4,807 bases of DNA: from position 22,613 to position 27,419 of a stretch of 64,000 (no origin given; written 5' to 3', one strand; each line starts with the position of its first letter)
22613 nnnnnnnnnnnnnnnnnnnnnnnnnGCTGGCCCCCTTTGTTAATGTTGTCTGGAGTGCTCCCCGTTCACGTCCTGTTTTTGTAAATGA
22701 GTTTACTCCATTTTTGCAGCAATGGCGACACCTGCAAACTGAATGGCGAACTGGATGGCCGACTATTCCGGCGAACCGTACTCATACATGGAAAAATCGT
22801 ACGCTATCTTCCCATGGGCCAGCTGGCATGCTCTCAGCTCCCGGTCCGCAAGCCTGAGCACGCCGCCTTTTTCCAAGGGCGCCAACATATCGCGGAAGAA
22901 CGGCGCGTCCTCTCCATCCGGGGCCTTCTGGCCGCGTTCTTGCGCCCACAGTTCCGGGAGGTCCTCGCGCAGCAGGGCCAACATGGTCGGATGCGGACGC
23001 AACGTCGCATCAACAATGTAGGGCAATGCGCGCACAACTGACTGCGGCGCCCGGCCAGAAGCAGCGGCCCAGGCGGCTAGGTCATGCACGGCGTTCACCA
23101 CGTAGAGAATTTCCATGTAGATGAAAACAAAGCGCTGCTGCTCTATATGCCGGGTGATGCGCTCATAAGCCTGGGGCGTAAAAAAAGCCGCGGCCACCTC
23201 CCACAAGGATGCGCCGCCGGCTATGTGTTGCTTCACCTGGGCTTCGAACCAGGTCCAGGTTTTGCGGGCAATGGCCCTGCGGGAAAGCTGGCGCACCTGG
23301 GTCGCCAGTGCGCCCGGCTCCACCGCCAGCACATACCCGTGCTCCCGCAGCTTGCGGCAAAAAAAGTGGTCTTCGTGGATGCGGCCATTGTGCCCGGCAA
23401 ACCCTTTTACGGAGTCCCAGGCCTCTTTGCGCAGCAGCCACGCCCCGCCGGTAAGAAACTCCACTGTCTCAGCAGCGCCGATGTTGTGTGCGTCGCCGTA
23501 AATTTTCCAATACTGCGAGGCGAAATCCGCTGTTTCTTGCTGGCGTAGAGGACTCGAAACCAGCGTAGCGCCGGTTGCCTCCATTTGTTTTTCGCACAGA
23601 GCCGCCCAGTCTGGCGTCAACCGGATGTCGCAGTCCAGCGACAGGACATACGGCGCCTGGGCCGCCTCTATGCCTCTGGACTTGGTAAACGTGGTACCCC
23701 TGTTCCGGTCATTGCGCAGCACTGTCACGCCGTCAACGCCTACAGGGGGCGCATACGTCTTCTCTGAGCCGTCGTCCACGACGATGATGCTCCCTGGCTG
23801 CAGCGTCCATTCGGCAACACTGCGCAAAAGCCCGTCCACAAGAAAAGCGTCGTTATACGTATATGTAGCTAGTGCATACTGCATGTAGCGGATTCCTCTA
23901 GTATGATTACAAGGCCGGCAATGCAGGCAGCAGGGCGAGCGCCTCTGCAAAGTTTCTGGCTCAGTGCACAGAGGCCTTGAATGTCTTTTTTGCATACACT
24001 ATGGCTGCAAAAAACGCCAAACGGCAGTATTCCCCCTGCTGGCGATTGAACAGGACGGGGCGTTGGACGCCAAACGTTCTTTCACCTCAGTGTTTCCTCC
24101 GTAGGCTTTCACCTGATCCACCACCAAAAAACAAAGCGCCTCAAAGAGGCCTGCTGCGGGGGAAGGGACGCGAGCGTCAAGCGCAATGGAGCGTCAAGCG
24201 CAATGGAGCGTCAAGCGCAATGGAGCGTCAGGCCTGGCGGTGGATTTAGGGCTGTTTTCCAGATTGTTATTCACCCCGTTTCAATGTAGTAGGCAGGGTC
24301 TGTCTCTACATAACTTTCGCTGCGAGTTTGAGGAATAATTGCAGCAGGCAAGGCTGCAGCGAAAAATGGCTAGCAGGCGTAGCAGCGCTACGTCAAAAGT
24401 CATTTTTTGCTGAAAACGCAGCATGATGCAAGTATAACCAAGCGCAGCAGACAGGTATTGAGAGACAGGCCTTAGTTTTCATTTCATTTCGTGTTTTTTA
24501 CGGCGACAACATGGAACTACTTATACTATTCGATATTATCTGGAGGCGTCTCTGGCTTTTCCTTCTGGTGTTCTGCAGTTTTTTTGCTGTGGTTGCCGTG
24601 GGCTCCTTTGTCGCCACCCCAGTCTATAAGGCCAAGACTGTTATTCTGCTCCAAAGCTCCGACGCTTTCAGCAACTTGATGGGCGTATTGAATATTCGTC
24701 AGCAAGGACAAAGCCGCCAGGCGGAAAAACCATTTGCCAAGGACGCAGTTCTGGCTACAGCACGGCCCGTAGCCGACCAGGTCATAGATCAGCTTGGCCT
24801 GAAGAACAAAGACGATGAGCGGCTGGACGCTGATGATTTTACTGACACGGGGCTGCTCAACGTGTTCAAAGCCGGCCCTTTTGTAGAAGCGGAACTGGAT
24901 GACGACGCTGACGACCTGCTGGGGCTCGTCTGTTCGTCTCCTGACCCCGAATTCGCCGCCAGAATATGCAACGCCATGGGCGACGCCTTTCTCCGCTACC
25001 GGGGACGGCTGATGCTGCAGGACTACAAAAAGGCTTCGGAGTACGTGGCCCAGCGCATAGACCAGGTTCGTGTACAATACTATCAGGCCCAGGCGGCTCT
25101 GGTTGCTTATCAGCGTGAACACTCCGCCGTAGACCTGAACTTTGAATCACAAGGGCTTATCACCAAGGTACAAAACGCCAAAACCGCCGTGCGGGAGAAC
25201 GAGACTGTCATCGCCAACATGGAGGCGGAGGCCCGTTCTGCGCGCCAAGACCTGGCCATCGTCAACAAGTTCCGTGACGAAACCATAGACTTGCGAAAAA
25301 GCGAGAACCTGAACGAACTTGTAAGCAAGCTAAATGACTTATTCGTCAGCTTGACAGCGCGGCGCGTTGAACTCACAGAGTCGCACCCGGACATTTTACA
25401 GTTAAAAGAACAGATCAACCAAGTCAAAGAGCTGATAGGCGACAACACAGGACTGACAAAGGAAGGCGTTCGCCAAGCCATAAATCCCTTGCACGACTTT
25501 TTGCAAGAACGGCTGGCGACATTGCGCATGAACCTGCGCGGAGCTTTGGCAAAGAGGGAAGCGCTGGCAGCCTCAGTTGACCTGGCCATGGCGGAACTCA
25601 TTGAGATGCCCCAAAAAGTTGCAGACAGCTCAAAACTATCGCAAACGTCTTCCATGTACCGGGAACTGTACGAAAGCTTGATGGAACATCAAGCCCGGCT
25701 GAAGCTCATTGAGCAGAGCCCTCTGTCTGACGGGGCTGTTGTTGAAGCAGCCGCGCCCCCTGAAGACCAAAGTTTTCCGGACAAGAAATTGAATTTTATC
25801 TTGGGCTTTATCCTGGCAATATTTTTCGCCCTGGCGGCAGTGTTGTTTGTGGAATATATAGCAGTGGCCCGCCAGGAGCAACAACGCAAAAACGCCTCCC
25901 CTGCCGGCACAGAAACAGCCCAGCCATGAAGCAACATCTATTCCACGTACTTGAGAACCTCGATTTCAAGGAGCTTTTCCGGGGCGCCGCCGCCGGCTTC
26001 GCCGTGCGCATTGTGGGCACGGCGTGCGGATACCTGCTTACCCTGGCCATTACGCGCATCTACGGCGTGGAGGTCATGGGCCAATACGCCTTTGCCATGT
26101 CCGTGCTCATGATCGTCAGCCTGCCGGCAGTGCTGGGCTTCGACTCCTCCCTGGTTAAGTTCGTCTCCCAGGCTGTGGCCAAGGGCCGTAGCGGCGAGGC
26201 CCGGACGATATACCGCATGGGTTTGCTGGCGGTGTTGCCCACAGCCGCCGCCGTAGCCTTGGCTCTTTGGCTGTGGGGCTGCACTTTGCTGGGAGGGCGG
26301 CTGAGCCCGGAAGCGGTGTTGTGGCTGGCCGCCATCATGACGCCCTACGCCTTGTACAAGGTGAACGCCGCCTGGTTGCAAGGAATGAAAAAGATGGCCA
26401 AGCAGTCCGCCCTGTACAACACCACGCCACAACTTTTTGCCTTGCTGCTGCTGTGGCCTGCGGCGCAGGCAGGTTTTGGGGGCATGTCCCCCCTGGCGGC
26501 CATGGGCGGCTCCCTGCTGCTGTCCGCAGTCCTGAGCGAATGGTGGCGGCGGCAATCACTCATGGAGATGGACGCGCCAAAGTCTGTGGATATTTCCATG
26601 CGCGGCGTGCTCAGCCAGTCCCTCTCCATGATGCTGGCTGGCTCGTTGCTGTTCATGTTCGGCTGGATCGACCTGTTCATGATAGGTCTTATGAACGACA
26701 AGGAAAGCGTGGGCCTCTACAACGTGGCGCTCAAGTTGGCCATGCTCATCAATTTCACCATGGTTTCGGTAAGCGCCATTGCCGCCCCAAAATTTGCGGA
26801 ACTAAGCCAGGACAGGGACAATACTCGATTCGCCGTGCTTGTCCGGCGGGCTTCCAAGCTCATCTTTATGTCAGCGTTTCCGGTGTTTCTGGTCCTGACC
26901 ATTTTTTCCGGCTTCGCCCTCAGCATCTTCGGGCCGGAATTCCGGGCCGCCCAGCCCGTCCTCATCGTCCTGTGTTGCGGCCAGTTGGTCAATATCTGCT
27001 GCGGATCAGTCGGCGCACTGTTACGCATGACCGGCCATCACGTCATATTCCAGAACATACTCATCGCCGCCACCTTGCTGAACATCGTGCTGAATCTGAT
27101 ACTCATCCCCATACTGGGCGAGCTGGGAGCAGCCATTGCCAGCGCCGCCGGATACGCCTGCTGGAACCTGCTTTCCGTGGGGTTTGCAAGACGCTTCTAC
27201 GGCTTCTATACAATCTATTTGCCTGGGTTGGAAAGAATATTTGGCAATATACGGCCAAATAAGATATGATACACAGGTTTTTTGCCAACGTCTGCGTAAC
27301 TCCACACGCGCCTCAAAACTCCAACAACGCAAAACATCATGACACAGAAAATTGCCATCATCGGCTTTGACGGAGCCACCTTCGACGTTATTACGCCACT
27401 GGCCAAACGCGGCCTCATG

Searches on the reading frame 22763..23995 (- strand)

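Call 33: search_protein_families(library=pfam, proteins=[window:22763-23995:-], max_evalue=5)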
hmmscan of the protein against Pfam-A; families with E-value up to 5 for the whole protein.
window:22763-23995:- (410 aa): 4 families
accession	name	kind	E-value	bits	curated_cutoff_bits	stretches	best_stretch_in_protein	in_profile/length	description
PF00535.33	Glycos_transf_2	-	9e-15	55.4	23.3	1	46-192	6-163/168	Glycosyl transferase family 2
PF13506.12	Glyco_transf_21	-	1.4e-12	47.8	21.7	1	107-246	24-169/174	Glycosyl transferase family 21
PF13632.12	Glyco_trans_2_3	-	6.3e-08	33.1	27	1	116-262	1-144/198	Glycosyl transferase family group 2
PF13641.12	Glyco_tranf_2_3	-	8.9e-05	23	27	1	90-240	60-218/230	Glycosyltransferase like family 2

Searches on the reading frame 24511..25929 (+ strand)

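Call 33: search_protein_families(library=pfam, proteins=[window:24511-25929:+], max_evalue=5)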
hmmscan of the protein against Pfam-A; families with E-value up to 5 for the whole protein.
window:24511-25929:+ (472 aa): 6 families
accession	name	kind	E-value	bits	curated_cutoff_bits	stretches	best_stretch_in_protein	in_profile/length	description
PF02706.20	Wzz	-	7.3e-09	36.3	25.5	1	2-93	4-89/91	Chain length determinant protein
PF13807.11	GNVR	-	0.0001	22.6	27.7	1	382-446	15-79/82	G-rich domain on putative tyrosine kinase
PF10436.14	BCDHK_Adom3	-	0.12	12.6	24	0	349-396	27-74/160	Mitochondrial branched-chain alpha-ketoacid dehydrogenase kinase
PF04716.19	ETC_C1_NDUFA5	-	0.21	11.8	27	0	281-304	39-62/67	ETC complex I subunit conserved region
PF11995.13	DUF3490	-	0.29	11.3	25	1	199-279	66-145/161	Domain of unknown function (DUF3490)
PF13334.11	DUF4094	-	4.5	8.2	24.5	0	193-246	38-89/90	Domain of unknown function (DUF4094)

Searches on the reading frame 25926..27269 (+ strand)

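Call 33: search_protein_families(library=pfam, proteins=[window:25926-27269:+], max_evalue=5)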
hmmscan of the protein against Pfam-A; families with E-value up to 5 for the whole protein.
window:25926-27269:+ (447 aa): 3 families
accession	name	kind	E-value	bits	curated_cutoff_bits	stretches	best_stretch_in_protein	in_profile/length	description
PF01554.23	MatE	-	1.4e-13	51.3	24.9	2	236-392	3-161/161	MatE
PF01943.22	Polysacc_synt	-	5.1e-13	49.5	28.2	1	21-292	5-272/274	Polysaccharide biosynthesis protein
PF13440.11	Polysacc_synt_3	-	7.3e-10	39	23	1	43-334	3-282/293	Polysaccharide biosynthesis protein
